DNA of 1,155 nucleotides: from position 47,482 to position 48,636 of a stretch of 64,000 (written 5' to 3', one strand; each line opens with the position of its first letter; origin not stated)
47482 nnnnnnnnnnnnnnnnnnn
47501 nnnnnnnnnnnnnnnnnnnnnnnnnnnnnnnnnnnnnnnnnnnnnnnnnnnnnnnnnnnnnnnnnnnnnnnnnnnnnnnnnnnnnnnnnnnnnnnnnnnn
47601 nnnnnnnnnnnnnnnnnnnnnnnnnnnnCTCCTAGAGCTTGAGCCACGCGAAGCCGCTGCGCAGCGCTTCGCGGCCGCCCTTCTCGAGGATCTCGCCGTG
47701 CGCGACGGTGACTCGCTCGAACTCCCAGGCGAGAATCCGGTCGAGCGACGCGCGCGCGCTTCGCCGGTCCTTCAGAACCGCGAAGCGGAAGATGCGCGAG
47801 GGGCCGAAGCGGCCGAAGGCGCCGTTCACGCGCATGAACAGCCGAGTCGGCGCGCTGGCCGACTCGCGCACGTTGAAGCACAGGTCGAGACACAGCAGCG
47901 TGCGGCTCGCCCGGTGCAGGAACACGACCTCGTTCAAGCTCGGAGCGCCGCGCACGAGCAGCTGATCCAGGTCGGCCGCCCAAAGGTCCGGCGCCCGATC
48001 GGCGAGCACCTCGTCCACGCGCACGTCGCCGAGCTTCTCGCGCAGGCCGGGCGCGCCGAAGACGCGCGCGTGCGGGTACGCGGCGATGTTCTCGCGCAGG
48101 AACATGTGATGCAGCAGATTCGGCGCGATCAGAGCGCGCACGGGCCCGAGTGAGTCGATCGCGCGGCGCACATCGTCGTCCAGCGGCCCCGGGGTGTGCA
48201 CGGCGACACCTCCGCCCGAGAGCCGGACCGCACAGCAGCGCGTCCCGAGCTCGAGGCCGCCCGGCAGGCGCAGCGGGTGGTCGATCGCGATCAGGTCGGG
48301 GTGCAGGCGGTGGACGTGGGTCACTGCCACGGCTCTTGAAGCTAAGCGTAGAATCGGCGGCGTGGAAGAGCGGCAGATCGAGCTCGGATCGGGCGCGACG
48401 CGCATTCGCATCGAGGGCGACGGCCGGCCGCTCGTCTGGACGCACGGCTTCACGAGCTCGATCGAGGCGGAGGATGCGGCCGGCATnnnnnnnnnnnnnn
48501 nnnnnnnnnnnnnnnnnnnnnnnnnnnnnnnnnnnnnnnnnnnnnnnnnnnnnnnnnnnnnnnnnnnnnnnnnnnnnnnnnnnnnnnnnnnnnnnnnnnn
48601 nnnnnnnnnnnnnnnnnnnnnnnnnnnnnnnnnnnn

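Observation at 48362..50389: In-frame alpha/beta-hydrolase-cytochrome P450 fusion next to a DUF4336 gene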

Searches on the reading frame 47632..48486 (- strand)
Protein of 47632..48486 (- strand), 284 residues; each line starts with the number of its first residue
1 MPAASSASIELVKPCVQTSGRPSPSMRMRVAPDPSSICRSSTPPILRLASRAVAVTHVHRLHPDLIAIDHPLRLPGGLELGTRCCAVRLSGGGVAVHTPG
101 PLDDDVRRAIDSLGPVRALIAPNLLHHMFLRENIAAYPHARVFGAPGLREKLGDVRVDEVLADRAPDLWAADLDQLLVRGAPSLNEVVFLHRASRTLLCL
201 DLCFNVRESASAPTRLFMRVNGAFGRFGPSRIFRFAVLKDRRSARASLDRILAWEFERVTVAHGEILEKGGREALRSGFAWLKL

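Call 3: search_protein_families(library=pfam, proteins=[window:47632-48486:-], max_evalue=0.01)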
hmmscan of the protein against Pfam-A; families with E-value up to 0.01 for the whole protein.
window:47632-48486:- (284 aa): 1 family
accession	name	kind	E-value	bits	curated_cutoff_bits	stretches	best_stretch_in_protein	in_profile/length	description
PF14234.11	DUF4336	-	4.9e-10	39.6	28.5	1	82-211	20-170/321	Domain of unknown function (DUF4336)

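Call 16: search_protein_families(library=ncbifam, proteins=[window:47632-48330:-], max_evalue=0.001)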
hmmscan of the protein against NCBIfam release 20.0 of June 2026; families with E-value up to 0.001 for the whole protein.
window:47632-48330:- (232 aa): 0 families
